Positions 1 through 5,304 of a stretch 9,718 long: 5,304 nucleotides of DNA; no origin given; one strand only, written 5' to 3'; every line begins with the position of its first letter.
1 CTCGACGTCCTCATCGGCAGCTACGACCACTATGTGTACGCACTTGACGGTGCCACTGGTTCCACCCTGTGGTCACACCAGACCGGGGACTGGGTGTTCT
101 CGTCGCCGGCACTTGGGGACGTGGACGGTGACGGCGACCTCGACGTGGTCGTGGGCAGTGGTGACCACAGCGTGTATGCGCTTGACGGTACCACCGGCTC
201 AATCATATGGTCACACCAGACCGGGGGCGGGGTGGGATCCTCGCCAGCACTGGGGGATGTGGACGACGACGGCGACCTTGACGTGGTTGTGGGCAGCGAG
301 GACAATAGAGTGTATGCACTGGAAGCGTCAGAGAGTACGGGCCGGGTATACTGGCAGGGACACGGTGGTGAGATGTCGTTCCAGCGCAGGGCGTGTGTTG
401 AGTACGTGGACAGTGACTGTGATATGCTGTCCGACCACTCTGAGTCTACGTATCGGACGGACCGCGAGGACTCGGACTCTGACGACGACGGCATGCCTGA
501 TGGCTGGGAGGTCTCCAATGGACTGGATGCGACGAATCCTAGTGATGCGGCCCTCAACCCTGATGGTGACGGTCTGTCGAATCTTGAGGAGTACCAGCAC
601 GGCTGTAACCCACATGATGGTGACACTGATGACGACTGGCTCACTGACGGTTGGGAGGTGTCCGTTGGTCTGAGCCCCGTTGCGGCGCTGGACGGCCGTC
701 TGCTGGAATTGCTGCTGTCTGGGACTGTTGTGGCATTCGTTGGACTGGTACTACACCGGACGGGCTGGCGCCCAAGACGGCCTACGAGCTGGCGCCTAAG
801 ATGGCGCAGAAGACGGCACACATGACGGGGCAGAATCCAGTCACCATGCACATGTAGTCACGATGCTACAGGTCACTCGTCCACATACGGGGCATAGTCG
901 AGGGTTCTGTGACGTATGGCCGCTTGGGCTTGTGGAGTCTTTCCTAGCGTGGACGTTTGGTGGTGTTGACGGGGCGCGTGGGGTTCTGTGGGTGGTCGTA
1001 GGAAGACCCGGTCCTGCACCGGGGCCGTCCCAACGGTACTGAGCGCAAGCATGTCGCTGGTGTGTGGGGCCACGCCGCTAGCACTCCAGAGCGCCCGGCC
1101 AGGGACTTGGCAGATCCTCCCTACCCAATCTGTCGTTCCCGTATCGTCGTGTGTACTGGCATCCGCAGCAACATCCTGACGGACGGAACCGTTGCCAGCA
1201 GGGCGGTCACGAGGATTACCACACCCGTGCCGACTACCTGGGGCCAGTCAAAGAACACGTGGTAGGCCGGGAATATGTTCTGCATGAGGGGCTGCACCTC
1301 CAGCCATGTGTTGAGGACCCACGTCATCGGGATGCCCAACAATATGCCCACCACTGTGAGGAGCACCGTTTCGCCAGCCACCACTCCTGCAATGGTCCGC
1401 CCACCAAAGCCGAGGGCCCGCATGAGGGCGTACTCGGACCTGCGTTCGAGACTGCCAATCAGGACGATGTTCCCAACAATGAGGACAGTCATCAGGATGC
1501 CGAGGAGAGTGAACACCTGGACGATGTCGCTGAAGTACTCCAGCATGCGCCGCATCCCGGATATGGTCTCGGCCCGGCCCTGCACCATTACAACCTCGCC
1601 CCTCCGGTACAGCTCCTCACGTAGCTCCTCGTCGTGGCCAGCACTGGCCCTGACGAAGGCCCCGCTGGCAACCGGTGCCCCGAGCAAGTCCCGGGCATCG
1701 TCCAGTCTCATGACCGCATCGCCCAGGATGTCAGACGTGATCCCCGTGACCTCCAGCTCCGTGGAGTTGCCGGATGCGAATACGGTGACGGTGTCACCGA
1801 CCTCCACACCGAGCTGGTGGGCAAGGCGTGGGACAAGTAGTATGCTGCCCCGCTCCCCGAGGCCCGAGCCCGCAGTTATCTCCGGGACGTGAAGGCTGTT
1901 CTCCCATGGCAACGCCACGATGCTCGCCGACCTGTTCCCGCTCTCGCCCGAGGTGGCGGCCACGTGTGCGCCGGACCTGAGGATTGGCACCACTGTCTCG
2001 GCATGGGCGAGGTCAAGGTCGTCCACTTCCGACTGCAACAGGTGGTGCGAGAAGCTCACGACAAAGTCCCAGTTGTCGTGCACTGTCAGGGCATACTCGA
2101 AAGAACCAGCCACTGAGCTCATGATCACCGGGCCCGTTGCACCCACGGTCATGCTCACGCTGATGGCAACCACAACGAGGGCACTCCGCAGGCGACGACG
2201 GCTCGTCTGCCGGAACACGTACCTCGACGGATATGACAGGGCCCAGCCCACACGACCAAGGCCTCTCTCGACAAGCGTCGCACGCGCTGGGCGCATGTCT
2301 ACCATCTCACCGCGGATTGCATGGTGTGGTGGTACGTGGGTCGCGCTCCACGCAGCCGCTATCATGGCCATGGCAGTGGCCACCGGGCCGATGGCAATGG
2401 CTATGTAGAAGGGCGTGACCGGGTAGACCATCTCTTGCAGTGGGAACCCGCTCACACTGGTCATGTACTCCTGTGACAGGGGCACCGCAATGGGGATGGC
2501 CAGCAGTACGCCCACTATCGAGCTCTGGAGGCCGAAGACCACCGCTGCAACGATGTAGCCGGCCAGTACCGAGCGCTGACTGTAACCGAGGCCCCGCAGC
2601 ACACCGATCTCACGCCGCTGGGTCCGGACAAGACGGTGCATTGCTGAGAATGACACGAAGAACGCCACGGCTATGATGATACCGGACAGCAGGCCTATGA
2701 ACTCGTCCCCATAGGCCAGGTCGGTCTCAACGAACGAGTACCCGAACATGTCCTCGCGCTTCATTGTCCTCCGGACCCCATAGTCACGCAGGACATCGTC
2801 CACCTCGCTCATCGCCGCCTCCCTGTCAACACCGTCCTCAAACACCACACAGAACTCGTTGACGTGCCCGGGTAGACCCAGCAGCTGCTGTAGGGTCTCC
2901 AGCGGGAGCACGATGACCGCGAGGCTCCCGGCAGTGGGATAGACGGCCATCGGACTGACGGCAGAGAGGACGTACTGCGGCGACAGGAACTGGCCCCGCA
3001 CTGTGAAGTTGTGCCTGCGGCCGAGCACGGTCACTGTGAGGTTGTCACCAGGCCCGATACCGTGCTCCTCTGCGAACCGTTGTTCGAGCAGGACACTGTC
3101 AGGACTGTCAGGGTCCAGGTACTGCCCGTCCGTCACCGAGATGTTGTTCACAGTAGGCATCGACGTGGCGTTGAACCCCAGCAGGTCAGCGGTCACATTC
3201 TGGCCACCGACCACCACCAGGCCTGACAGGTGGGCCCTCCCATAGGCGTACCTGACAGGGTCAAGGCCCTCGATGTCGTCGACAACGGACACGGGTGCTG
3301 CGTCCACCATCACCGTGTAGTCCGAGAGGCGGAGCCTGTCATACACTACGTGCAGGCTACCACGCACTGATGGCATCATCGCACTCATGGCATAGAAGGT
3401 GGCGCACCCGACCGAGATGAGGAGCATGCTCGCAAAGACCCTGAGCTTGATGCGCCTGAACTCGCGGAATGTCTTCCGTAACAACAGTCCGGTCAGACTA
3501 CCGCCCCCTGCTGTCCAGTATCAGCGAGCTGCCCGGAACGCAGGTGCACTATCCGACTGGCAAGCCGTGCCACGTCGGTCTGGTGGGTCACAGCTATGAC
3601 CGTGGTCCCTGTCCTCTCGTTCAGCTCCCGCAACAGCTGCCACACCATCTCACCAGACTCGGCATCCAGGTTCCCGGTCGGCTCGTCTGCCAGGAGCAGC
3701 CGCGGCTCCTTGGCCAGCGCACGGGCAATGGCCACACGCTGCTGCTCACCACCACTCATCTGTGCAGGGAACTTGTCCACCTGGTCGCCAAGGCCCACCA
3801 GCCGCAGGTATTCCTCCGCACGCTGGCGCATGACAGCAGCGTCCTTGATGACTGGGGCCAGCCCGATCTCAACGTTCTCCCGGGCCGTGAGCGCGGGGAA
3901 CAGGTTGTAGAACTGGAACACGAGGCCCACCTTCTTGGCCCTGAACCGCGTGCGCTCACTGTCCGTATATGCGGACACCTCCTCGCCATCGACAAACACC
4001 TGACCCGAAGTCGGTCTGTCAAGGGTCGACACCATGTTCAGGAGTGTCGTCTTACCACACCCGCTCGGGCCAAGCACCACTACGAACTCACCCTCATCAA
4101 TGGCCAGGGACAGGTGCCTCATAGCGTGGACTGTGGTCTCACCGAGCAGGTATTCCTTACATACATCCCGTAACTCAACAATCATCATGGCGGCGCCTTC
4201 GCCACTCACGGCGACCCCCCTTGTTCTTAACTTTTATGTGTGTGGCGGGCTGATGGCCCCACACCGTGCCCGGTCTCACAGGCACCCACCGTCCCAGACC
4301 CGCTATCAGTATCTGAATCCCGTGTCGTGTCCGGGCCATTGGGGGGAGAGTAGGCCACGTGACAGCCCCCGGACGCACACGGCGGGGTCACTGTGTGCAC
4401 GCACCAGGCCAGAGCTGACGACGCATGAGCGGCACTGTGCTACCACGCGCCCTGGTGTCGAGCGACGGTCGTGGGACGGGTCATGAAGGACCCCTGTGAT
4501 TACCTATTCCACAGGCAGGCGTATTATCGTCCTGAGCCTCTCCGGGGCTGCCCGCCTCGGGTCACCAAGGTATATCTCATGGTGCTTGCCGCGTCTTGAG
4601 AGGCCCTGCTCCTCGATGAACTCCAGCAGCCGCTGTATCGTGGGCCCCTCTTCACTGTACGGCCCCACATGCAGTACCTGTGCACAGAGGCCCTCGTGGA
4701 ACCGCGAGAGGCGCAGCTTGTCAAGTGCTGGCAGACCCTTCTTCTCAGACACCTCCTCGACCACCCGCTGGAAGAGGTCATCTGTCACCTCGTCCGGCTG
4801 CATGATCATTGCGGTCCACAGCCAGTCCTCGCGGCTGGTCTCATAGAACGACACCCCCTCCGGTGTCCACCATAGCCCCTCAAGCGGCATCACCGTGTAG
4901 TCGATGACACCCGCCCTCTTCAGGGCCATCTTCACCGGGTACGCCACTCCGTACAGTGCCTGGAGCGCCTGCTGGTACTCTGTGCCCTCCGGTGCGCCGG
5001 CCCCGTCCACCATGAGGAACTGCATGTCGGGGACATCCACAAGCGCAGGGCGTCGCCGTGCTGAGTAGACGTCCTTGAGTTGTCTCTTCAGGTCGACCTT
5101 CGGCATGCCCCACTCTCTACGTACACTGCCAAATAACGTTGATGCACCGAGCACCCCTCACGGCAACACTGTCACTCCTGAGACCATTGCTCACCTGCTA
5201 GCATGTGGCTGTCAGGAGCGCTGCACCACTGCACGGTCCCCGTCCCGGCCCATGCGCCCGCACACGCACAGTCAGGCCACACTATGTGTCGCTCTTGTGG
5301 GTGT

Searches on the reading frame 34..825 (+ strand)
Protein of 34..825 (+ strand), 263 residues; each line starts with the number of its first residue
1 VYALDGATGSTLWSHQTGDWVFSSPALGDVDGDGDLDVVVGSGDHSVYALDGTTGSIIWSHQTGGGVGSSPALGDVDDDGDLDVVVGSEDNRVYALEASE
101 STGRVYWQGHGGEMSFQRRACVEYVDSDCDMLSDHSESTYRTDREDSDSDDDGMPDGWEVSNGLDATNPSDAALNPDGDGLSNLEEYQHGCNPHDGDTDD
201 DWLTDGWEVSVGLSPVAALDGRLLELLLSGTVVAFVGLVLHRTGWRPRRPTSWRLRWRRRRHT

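Call 12: search_protein_families(library=pfam, proteins=[window:34-825:+], max_evalue=0.01)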
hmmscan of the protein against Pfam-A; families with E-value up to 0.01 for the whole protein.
window:34-825:+ (263 aa): 9 families
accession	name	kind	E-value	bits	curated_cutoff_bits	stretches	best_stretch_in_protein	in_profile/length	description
PF13570.13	Beta-prop_ACSF4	-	1.2e-15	58.2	133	1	2-121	32-141/329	Beta-alanine-activating enzyme, beta-propeller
PF13517.12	FG-GAP_3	-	2.2e-10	41.4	26.9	2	29-86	1-61/61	FG-GAP-like repeat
PF13360.13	PQQ_2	-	2.3e-10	41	27.6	1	2-110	6-99/233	Outer membrane protein assembly factor BamB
PF01839.29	FG-GAP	-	1.2e-07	31.9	22.1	2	68-94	2-35/37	FG-GAP repeat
PF23727.1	Beta-prop_FAM234A_B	-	7.7e-05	21.8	26.4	1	2-104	55-165/467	FAM234A/B beta-propeller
PF25292.1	Beta-prop_CGLA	-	8e-05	22.7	26.8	1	8-99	17-105/316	Lambda-carrageenase beta-propeller domain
PF14783.12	BBS2_Mid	-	0.00018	22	27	0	72-100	3-31/108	Ciliary BBSome complex subunit 2, middle region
PF01011.28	PQQ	-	0.0047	16.1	26.7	0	42-65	64-87/595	Glucose/ethanol/alcohol dehydrogenase, beta-propeller domain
PF18884.5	TSP3_bac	-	0.005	17.1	25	1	177-195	3-21/22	Bacterial TSP3 repeat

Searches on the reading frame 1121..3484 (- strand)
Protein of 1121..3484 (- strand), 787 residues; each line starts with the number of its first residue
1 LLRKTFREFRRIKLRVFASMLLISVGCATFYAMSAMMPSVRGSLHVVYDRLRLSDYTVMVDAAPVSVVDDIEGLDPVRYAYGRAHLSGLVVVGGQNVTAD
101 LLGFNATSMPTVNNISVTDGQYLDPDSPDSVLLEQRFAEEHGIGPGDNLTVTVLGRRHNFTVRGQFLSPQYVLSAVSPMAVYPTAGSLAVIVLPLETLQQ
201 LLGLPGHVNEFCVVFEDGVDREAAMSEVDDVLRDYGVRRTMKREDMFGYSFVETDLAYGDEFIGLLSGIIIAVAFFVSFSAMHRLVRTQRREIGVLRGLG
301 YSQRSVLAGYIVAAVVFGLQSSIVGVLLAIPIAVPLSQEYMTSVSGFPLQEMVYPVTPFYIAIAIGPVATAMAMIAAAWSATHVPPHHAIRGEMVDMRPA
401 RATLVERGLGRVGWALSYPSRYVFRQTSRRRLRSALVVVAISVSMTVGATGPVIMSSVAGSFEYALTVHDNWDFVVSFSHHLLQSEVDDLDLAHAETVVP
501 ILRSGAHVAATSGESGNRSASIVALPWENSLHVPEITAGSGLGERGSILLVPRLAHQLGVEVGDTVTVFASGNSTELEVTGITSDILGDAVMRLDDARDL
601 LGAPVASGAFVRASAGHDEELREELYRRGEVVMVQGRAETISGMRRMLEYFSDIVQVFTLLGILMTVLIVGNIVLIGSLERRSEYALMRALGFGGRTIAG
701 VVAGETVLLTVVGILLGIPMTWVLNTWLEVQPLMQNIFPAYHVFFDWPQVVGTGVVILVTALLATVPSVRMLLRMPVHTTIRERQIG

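Call 12: search_protein_families(library=pfam, proteins=[window:1121-3484:-], max_evalue=0.01)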
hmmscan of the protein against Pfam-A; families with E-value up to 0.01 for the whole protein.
window:1121-3484:- (787 aa): 2 families
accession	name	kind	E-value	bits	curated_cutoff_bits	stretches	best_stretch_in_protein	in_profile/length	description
PF02687.27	FtsX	-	3e-25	89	25.5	2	657-776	2-119/120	FtsX-like permease C-terminal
PF13509.12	S1_2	-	0.0015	19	21.8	0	119-153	15-48/61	S1 domain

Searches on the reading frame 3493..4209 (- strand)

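Call 12: search_protein_families(library=pfam, proteins=[window:3493-4209:-], max_evalue=0.01)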
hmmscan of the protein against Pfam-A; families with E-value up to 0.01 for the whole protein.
window:3493-4209:- (238 aa): 15 families
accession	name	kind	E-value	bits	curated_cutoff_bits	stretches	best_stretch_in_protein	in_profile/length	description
PF00005.33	ABC_tran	-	1.2e-38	133.2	25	1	31-178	2-136/137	ABC transporter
PF13191.12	AAA_16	-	2.1e-06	28.8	32.6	1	37-198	19-161/167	AAA ATPase domain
PF02463.25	SMC_N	-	2.5e-06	27.5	40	1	41-224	25-212/220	RecF/RecN/SMC N terminal domain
PF13481.12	AAA_25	-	3e-05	24.2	27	0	37-57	30-50/195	AAA domain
PF13304.12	AAA_21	-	3.9e-05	24.3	27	0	42-101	1-63/304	AAA domain, putative AbiEii toxin, Type IV TA system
PF13401.12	AAA_22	-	0.00022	22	27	1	40-74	5-40/130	AAA domain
PF01637.24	ATPase_2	-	0.00045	20.5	33.2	1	39-78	19-59/225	ATPase domain predominantly from Archaea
PF03193.22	RsgA_GTPase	-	0.00047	20.5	30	1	22-62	89-128/174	RsgA GTPase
PF00004.35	AAA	-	0.0017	19.3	21.2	0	44-62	2-20/131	ATPase family associated with various cellular activities (AAA)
PF13521.12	AAA_28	-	0.0028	18.3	27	0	43-75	2-29/164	AAA domain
PF13479.12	AAA_24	-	0.0033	17.8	27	0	43-83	5-38/195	AAA domain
PF20720.3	nSTAND3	-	0.0051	17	27.2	1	36-61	13-38/155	Novel STAND NTPase 3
PF10443.15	RNA12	-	0.0068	15.7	27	0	40-102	17-80/429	RNA12 protein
PF13604.12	AAA_30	-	0.0083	16.3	27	0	38-70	16-48/191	AAA domain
PF25199.1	nSTAND_NTPase5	-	0.0099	16.1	34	0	38-59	39-60/145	Novel STAND NTPase 5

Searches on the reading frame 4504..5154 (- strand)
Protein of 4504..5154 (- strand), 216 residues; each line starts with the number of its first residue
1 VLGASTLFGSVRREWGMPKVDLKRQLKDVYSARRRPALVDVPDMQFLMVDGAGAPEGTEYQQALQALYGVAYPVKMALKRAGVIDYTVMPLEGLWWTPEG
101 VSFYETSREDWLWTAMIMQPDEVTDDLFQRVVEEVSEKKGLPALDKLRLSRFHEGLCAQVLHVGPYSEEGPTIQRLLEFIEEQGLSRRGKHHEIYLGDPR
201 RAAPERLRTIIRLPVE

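Call 12: search_protein_families(library=pfam, proteins=[window:4504-5154:-], max_evalue=0.01)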
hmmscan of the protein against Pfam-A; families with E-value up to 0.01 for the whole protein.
window:4504-5154:- (216 aa): 1 family
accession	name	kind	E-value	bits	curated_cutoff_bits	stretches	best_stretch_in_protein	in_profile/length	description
PF06445.20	GyrI-like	-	3.6e-17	63.5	26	1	37-215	4-154/155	GyrI-like small molecule binding domain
